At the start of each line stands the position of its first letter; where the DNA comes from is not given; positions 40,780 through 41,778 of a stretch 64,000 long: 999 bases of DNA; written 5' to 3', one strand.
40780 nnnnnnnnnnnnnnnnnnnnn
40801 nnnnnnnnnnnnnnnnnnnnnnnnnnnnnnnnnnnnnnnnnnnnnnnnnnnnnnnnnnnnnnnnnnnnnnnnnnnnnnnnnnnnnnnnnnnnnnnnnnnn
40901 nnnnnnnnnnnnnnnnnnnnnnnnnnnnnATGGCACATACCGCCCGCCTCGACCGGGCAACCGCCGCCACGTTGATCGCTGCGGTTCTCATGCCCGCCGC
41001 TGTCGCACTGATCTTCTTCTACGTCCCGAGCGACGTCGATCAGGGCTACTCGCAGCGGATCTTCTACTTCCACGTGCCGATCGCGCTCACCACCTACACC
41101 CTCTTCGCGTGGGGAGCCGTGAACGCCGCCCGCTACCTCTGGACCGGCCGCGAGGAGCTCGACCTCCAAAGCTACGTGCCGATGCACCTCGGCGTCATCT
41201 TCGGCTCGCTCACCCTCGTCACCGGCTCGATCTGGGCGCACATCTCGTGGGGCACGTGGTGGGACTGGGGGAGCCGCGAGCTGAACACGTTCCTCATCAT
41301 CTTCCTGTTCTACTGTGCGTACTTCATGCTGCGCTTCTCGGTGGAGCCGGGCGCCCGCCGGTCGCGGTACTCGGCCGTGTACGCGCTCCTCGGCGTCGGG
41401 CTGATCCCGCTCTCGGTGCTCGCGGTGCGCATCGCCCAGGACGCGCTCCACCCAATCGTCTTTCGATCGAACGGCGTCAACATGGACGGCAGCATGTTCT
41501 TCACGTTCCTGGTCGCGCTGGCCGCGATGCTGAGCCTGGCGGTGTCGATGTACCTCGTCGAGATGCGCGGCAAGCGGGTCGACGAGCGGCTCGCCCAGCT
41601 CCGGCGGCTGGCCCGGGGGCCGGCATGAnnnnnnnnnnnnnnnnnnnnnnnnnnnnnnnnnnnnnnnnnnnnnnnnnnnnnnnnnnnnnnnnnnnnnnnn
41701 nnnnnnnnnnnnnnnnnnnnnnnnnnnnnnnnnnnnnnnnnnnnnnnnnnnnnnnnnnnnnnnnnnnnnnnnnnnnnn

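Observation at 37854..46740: Twelve translationally coupled genes join Moco synthesis, a UbiA prenyltransferase, an orphan ccmABCD heme exporter and hemA-hemC-cobA/hemD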

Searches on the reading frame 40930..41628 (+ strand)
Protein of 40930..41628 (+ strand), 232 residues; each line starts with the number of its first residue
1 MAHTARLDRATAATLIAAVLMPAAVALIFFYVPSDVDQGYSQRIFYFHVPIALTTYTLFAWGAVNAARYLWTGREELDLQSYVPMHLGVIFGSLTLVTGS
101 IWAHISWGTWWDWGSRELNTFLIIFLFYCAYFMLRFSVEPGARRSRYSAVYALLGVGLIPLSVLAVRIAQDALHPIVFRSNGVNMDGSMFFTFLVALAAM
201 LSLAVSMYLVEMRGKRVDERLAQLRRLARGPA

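Call 9: search_protein_families(library=pfam, proteins=[window:40930-41628:+], max_evalue=0.01)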
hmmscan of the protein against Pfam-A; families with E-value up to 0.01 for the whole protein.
window:40930-41628:+ (232 aa): 1 family
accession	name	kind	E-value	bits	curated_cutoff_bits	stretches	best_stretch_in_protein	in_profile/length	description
PF01578.25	Cytochrom_C_asm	-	1.3e-25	90.7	29.9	1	9-174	27-212/212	Cytochrome C assembly protein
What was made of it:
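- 40930..41628 (+): ccmC, the heme-handling WWD protein. PF01578, 90.7 bits (call 9).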

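Call 10: search_protein_families(library=ncbifam, proteins=[window:40930-41628:+], max_evalue=0.01)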
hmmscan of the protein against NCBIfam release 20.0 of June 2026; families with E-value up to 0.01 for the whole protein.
window:40930-41628:+ (232 aa): 2 families
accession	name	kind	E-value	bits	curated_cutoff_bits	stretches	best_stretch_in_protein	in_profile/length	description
TIGR01191.1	ccmC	subfamily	9.8e-29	100.6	186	1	33-213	1-181/184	heme ABC transporter permease CcmC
TIGR03144.1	cytochr_II_ccsB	equivalog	6.5e-14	52.3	187.6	1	19-174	107-249/252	c-type cytochrome biogenesis protein CcsB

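Call 15: find_homologous_proteins(query=window:40930-41628:+, max_evalue=1e-10)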
Query window:40930-41628:+ (232 aa): 5136 proteins with E <= 1e-10 among 7588 candidates; the best 120 are listed.
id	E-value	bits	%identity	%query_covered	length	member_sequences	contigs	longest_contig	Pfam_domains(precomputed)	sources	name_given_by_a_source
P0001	6.5e-143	492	96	100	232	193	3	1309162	PF01578.26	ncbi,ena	-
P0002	4.7e-130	450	90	99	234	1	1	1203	PF01578.26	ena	-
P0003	9.1e-128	443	89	100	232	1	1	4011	PF01578.26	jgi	jgi:heme exporter protein C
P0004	2.3e-127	441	86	100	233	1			PF01578.26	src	-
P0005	1.1e-124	433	85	99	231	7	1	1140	PF01578.26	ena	-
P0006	6.9e-124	430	91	89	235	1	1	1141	PF01578.26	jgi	jgi:heme exporter protein C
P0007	1.3e-122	426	85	100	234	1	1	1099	PF01578.26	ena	-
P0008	2.8e-120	418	81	100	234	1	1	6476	PF01578.26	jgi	jgi:heme exporter protein C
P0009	2.1e-119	415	81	97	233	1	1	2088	PF01578.26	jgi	jgi:heme exporter protein C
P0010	2.9e-119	415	81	98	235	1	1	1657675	PF01578.26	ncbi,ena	-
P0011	1.4e-118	413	81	97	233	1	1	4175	PF01578.26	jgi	jgi:heme exporter protein C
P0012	1.7e-118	412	81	97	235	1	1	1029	PF01578.26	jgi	jgi:heme exporter protein C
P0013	2.1e-118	412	81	97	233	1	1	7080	PF01578.26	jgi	-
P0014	3.0e-118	412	80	97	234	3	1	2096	PF01578.26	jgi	jgi:heme exporter protein C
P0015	3.8e-118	411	79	98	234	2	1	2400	PF01578.26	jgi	jgi:heme exporter protein C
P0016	5.7e-118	411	80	97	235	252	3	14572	PF01578.26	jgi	jgi:heme exporter protein C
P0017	7.5e-118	410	80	97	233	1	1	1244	PF01578.26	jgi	jgi:heme exporter protein C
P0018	1.3e-117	410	78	100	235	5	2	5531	PF01578.26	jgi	jgi:heme exporter protein C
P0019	2.3e-117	409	81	98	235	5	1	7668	PF01578.26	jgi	jgi:heme exporter protein C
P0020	4.6e-117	408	81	97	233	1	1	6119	PF01578.26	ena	-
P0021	5.8e-117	407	78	99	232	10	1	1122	PF01578.26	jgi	jgi:heme exporter protein C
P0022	6.5e-117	407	96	81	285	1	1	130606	PF01578.26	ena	-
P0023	1.8e-116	406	78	99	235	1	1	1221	PF01578.26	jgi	jgi:heme exporter protein C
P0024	2.0e-116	406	78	100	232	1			PF01578.26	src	-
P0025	2.2e-116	406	78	98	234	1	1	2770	PF01578.26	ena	-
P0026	2.8e-116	405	80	97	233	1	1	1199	PF01578.26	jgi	jgi:heme exporter protein C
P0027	1.1e-115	403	78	97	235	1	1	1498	PF01578.26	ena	-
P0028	2.5e-115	402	76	100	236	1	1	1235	PF01578.26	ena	-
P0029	9.8e-115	400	81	88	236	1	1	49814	PF01578.26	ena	-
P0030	1.2e-114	400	76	99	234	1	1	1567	PF01578.26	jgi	-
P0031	1.7e-114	399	76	100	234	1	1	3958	PF01578.26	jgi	jgi:heme exporter protein C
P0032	2.7e-114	399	76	99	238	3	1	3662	PF01578.26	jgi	jgi:heme exporter protein C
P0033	6.4e-114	397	78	94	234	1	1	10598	PF01578.26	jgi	jgi:heme exporter protein C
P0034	1.2e-113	397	80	97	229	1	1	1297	PF01578.26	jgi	-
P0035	1.3e-113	396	77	98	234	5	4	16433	PF01578.26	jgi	jgi:heme exporter protein C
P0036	3.3e-113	395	76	94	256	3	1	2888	PF01578.26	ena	-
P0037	4.5e-113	395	76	100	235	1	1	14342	PF01578.26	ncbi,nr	ncbi:MAG TPA: cytochrome c biogenesis protein CcsA [Gaiellales bacterium]|nr:cytochrome c biogenesis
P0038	4.5e-113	395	77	98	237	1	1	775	PF01578.26,PF06664.18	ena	-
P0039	4.5e-113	395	76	100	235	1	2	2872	PF01578.26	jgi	jgi:heme exporter protein C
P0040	7.5e-113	394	75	100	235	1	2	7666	PF01578.26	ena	-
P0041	7.5e-113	394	75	100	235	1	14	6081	PF01578.26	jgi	jgi:heme exporter protein C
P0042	8.6e-113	394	75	100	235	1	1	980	PF01578.26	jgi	jgi:heme exporter protein C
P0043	8.9e-113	394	77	100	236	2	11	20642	PF01578.26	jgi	jgi:heme exporter protein C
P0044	1.0e-112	394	76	100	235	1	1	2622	PF01578.26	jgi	jgi:heme exporter protein C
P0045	1.0e-112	393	75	100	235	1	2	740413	PF01578.26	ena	-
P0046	1.0e-112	393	75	100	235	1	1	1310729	PF01578.26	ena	-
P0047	1.0e-112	393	75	100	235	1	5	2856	PF01578.26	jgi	jgi:heme exporter protein C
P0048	1.0e-112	393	75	100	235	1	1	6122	PF01578.26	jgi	jgi:heme exporter protein C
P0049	1.0e-112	393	75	100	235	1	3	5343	PF01578.26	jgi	jgi:heme exporter protein C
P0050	1.1e-112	393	77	99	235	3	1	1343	PF01578.26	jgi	jgi:heme exporter protein C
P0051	1.4e-112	393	78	98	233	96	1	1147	PF01578.26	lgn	-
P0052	1.4e-112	393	76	98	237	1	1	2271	PF01578.26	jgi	-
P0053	1.5e-112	393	76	98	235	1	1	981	PF01578.26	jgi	jgi:heme exporter protein C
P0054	1.5e-112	393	76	98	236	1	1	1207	PF01578.26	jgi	jgi:heme exporter protein C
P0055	1.6e-112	393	75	98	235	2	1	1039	PF01578.26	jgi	-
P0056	3.1e-112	392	75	98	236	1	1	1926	PF01578.26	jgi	-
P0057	3.3e-112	392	75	100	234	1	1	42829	PF01578.26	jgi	jgi:heme exporter protein C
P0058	3.3e-112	392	75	100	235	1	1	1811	PF01578.26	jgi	jgi:heme exporter protein C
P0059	3.7e-112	392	75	100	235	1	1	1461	PF01578.26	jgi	jgi:heme exporter protein C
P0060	3.8e-112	392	75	100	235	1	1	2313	PF01578.26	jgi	jgi:heme exporter protein C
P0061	3.8e-112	392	75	100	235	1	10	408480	PF01578.26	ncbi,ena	-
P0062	3.9e-112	392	75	100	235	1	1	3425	PF01578.26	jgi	-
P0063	5.3e-112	391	76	100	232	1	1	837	PF01578.26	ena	-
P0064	6.0e-112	391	75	100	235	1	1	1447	PF01578.26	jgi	jgi:heme exporter protein C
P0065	6.3e-112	391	75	100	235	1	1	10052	PF01578.26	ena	-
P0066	8.5e-112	390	75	100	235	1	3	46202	PF01578.26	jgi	jgi:heme exporter protein C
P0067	9.7e-112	390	75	100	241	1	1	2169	PF01578.26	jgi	-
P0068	1.0e-111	390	74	100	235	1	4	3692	PF01578.26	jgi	jgi:heme exporter protein C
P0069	1.3e-111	390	75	100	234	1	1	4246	PF01578.26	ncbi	ncbi:MAG: cytochrome c biogenesis protein CcsA [Gaiellales bacterium]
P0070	1.4e-111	390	74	100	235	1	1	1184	PF01578.26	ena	-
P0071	1.6e-111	390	75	98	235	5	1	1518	PF01578.26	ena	-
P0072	2.0e-111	389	74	100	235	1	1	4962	PF01578.26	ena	-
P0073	5.7e-111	388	77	100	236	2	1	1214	PF01578.26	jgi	jgi:heme exporter protein C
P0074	6.8e-111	388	75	98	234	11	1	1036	PF01578.26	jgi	jgi:heme exporter protein C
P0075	7.6e-111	387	75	100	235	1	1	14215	PF01578.26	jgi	jgi:heme exporter protein C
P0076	9.9e-111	387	74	100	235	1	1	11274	PF01578.26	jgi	jgi:heme exporter protein C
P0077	2.1e-110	386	80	87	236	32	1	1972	PF01578.26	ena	-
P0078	2.9e-110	385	75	98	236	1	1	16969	PF01578.26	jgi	jgi:heme exporter protein C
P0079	3.0e-110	385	75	98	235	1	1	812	PF01578.26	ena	-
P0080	3.9e-110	385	75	98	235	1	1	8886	PF01578.26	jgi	jgi:heme exporter protein C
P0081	6.1e-110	384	75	98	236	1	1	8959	PF01578.26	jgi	jgi:heme exporter protein C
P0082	6.8e-110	384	78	88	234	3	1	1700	PF01578.26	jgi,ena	jgi:heme exporter protein C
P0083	7.2e-110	384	79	91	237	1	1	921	PF01578.26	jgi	jgi:heme exporter protein C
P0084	8.8e-110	384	74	98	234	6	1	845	PF01578.26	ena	-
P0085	1.2e-109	383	74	98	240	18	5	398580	PF01578.26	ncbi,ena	-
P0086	1.4e-109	383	75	98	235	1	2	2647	PF01578.26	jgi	jgi:heme exporter protein C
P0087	1.5e-109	383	80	88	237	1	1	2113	PF01578.26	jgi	jgi:heme exporter protein C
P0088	3.3e-109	382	78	88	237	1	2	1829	PF01578.26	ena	-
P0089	3.4e-109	382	78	88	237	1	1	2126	PF01578.26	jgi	jgi:heme exporter protein C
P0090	5.1e-109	381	77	95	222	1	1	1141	PF01578.26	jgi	jgi:heme exporter protein C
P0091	5.3e-109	381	80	88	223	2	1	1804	PF01578.26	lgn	-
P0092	6.9e-109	381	78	88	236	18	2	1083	PF01578.26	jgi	jgi:heme exporter protein C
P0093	7.8e-109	381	78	88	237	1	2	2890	PF01578.26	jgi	jgi:heme exporter protein C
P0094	1.2e-108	380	79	87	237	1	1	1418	PF01578.26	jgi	jgi:heme exporter protein C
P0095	1.2e-108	380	78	88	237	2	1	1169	PF01578.26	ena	-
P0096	1.7e-108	380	74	99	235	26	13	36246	PF01578.26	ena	-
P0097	2.2e-108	379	74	98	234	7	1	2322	PF01578.26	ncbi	-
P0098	2.2e-108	379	78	88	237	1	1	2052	PF01578.26,PF06664.18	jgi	jgi:heme exporter protein C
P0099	2.3e-108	379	73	100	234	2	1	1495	PF01578.26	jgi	-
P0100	3.0e-108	379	78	92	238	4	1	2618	PF01578.26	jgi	jgi:heme exporter protein C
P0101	3.4e-108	379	75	100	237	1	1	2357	PF01578.26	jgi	jgi:heme exporter protein C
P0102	1.2e-107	377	74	99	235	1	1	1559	PF01578.26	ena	-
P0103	1.2e-107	377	73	99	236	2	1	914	PF01578.26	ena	-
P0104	1.5e-107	377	81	100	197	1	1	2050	PF01578.26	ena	-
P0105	2.1e-107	376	74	99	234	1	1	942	PF01578.26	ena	-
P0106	2.1e-107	376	79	88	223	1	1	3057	PF01578.26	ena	-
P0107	2.2e-107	376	80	88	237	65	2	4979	PF01578.26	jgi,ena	-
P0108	2.5e-107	376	79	88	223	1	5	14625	PF01578.26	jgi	jgi:heme exporter protein C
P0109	2.7e-107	376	79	88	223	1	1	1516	PF01578.26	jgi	-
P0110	3.8e-107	375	78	88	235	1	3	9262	PF01578.26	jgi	jgi:heme exporter protein C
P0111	4.2e-107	375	78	88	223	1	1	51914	PF01578.26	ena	-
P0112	5.5e-107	375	77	92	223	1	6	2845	PF01578.26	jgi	jgi:heme exporter protein C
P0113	6.8e-107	374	76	88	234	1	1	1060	PF01578.26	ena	-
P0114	7.4e-107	374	75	87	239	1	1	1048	PF01578.26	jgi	jgi:heme exporter protein C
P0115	7.4e-107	374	79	88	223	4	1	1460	PF01578.26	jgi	jgi:heme exporter protein C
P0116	7.9e-107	374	73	100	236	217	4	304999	PF01578.26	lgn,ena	-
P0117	8.1e-107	374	78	87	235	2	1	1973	PF01578.26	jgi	-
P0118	9.5e-107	374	79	88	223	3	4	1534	PF01578.26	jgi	jgi:heme exporter protein C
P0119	1.2e-106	374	78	88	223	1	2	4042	PF01578.26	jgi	jgi:heme exporter protein C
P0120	1.2e-106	374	78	88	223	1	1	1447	PF01578.26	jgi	-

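Call 16: find_encoding_contigs(protein=P0001, flank=10000, max_places=4)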
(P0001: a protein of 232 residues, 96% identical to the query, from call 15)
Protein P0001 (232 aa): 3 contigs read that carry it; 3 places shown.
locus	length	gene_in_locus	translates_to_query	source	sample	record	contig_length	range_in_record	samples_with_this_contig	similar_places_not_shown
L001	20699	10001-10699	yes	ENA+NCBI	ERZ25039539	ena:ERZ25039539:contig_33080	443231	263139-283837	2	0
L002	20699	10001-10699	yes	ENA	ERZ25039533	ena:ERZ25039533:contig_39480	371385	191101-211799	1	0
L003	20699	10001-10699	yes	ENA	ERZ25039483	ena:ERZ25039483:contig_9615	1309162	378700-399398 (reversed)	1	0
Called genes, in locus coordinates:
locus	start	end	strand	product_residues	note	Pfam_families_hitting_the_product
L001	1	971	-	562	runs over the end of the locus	-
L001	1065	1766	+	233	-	PF00072:Response_reg, PF00486:Trans_reg_C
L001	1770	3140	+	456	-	PF00672:HAMP, PF00512:HisKA, PF13581:HATPase_c_2 (weak), PF02518:HATPase_c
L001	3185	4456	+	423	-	PF21269:TreT_GT1, PF00534:Glycos_transf_1, PF13692:Glyco_trans_1_4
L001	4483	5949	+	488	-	PF00982:Glyco_transf_20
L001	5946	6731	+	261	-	PF00491:Arginase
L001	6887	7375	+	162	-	PF01967:MoaC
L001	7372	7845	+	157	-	PF00994:MoCF_biosynth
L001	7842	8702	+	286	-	PF01040:UbiA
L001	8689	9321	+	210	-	PF13191:AAA_16 (weak), PF00005:ABC_tran, PF13555:AAA_29 (weak), PF13304:AAA_21 (weak)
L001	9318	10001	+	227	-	PF01061:ABC2_membrane (weak), PF03379:CcmB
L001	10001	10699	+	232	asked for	PF01578:Cytochrom_C_asm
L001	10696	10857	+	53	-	-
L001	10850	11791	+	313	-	PF05201:GlutR_N, PF01488:Shikimate_DH, PF03807:F420_oxidored (weak)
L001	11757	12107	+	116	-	PF00745:GlutR_dimer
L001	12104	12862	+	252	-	PF01379:Porphobil_deam, PF03900:Porphobil_deamC (faint)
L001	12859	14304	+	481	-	PF00590:TP_methylase, PF02602:HEM4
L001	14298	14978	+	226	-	PF13489:Methyltransf_23, PF01209:Ubie_methyltran (weak), PF13847:Methyltransf_31, PF08241:Methyltransf_11, PF08242:Methyltransf_12, PF13649:Methyltransf_25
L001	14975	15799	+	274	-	PF01887:SAM_HAT_N, PF20257:SAM_HAT_C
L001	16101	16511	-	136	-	-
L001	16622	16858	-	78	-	PF00196:GerE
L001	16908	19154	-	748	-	PF08281:Sigma70_r4_2 (faint), PF25873:WHD_MalT, PF00196:GerE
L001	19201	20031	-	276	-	PF00892:EamA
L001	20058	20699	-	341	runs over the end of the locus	PF13487:HD_5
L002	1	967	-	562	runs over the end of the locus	-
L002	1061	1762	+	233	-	PF00072:Response_reg, PF00486:Trans_reg_C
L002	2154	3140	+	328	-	PF00672:HAMP, PF00512:HisKA, PF13581:HATPase_c_2 (weak), PF02518:HATPase_c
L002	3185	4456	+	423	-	PF21269:TreT_GT1, PF00534:Glycos_transf_1, PF13692:Glyco_trans_1_4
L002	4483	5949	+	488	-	PF00982:Glyco_transf_20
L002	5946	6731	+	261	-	PF00491:Arginase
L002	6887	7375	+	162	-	PF01967:MoaC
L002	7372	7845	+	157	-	PF00994:MoCF_biosynth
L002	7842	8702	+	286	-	PF01040:UbiA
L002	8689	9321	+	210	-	PF13191:AAA_16 (weak), PF00005:ABC_tran, PF13555:AAA_29 (weak), PF13304:AAA_21 (weak)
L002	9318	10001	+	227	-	PF01061:ABC2_membrane (weak), PF03379:CcmB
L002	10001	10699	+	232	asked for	PF01578:Cytochrom_C_asm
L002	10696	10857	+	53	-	-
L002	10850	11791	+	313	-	PF05201:GlutR_N, PF01488:Shikimate_DH, PF03807:F420_oxidored (weak)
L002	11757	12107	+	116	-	PF00745:GlutR_dimer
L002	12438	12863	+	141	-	PF01379:Porphobil_deam, PF03900:Porphobil_deamC (weak)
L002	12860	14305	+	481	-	PF00590:TP_methylase, PF02602:HEM4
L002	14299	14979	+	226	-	PF13489:Methyltransf_23, PF01209:Ubie_methyltran (weak), PF13847:Methyltransf_31, PF08241:Methyltransf_11, PF08242:Methyltransf_12, PF13649:Methyltransf_25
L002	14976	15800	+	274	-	PF01887:SAM_HAT_N, PF20257:SAM_HAT_C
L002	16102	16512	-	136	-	-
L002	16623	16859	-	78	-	PF00196:GerE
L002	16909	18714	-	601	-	PF25873:WHD_MalT, PF17874:TPR_MalT (weak), PF00196:GerE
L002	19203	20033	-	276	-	PF00892:EamA, PF06027:SLC35F (weak)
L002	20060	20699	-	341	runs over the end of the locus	PF13487:HD_5, PF01966:HD (faint)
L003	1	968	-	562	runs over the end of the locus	-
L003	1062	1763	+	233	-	PF00072:Response_reg, PF00486:Trans_reg_C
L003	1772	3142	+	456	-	PF00672:HAMP, PF00512:HisKA, PF13581:HATPase_c_2 (weak), PF02518:HATPase_c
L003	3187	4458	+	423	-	PF21269:TreT_GT1, PF00534:Glycos_transf_1, PF13692:Glyco_trans_1_4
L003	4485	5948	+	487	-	PF00982:Glyco_transf_20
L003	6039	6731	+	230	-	PF00491:Arginase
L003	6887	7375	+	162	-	PF01967:MoaC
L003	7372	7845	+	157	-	PF00994:MoCF_biosynth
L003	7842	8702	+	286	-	PF01040:UbiA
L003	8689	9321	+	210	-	PF13191:AAA_16, PF00005:ABC_tran, PF13555:AAA_29 (weak), PF13304:AAA_21 (weak)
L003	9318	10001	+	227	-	PF01061:ABC2_membrane (weak), PF03379:CcmB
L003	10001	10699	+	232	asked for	PF01578:Cytochrom_C_asm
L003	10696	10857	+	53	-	-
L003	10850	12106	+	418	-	PF05201:GlutR_N, PF01488:Shikimate_DH, PF03807:F420_oxidored (weak), PF00745:GlutR_dimer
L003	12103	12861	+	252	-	PF01379:Porphobil_deam, PF03900:Porphobil_deamC (faint)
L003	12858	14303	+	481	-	PF00590:TP_methylase, PF02602:HEM4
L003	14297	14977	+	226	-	PF01209:Ubie_methyltran (weak), PF13489:Methyltransf_23, PF07021:MetW (weak), PF13847:Methyltransf_31, PF08241:Methyltransf_11, PF08242:Methyltransf_12, PF13649:Methyltransf_25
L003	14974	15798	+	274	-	PF01887:SAM_HAT_N, PF20257:SAM_HAT_C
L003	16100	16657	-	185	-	-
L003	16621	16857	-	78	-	PF00196:GerE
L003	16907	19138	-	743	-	PF08281:Sigma70_r4_2 (faint), PF25873:WHD_MalT, PF17874:TPR_MalT (weak), PF00196:GerE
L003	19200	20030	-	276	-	PF00892:EamA, PF06027:SLC35F (weak)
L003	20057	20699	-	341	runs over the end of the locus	PF13487:HD_5, PF01966:HD (faint)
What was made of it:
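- Checked: The intact orthologous locus L003 has the same pattern (call 16).
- In L003 only one of the eight same-strand junctions on record outside the cluster overlaps (call 16).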

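Call 23: find_related_loci(query=A1, collection=genome_contigs, flank=10000)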
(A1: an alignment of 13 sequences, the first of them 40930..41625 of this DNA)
Query A1 (232 aa) in genome_contigs; peptide patterns used: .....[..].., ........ (x = any residue, [..] = any of these).
600 stretches matched a pattern (row limit reached: there are more); 586 encode a relative of the query (tblastn E <= 1e-3); the best 80 are kept; 80 distinct loci.
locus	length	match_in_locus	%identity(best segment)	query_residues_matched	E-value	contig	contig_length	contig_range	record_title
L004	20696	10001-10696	99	1-232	2e-151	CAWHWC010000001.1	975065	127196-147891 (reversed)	MAG: uncultured Actinomycetes bacterium isolate MFD06298.bin.3.39 genome assembly, contig: contig_19265, whole genome sh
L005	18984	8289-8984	97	1-232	9e-150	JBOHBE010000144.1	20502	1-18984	MAG: Gaiellales bacterium isolate TC-S_metawrap_bin.201 k127_1586483, whole genome shotgun sequence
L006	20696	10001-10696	96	1-232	3e-148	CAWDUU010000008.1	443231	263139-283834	MAG: uncultured Actinomycetes bacterium isolate MFD05442.bin.1.39 genome assembly, contig: contig_33080, whole genome sh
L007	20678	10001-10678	81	5-230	6e-117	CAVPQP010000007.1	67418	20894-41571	MAG: uncultured Actinomycetes bacterium isolate MFD10113.bin.2.86 genome assembly, contig: contig_29300, whole genome sh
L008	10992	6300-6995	78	1-232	2e-116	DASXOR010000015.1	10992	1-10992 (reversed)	MAG TPA_asm: Gaiellales bacterium isolate SMAG_U5387 k141_2142258, whole genome shotgun sequence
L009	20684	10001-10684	74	5-232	9e-114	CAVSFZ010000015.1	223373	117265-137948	MAG: uncultured Actinomycetes bacterium isolate MFD02134.bin.1.51 genome assembly, contig: contig_28099, whole genome sh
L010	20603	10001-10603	82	28-228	3e-111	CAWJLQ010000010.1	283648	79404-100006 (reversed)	MAG: uncultured Actinomycetes bacterium isolate MFD02416.bin.1.334 genome assembly, contig: contig_48588, whole genome s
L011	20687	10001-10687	76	2-228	2e-109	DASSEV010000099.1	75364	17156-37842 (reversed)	MAG TPA_asm: Gaiellales bacterium isolate SMAG_U987 k141_1375870, whole genome shotgun sequence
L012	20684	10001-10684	73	5-232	2e-106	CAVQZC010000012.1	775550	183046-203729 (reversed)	MAG: uncultured Actinomycetes bacterium isolate MFD06714.bin.2.153 genome assembly, contig: contig_8527, whole genome sh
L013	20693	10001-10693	72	2-232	8e-105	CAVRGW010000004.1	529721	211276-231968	MAG: uncultured Actinomycetes bacterium isolate MFD05442.bin.2.232 genome assembly, contig: contig_2847, whole genome sh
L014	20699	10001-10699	73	2-232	5e-104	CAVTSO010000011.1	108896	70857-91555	MAG: uncultured Actinomycetes bacterium isolate MFD05442.bin.1.101 genome assembly, contig: contig_52826, whole genome s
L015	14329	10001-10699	74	2-232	2e-105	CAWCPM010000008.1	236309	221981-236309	MAG: uncultured Actinomycetes bacterium isolate MFD04967.bin.2.87 genome assembly, contig: contig_40927, whole genome sh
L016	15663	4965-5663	73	2-232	1e-103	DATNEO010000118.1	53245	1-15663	MAG TPA_asm: Gaiellales bacterium isolate SMAG_U11270 k141_2409283, whole genome shotgun sequence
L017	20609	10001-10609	63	15-217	2e-82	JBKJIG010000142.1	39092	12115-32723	MAG: Gaiellales bacterium isolate ant_bin.151 S1Ck117_3078257_flag_1_multi_25.0000_len_39092, whole genome shotgun seque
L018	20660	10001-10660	60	8-227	5e-82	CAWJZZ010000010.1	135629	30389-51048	MAG: uncultured Actinomycetes bacterium isolate MFD03975.bin.2.42 genome assembly, contig: contig_173627, whole genome s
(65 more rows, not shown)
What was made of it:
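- Taxonomy: the nearest relatives are all Gaiellales/Thermoleophilia MAGs (calls 15, 23).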
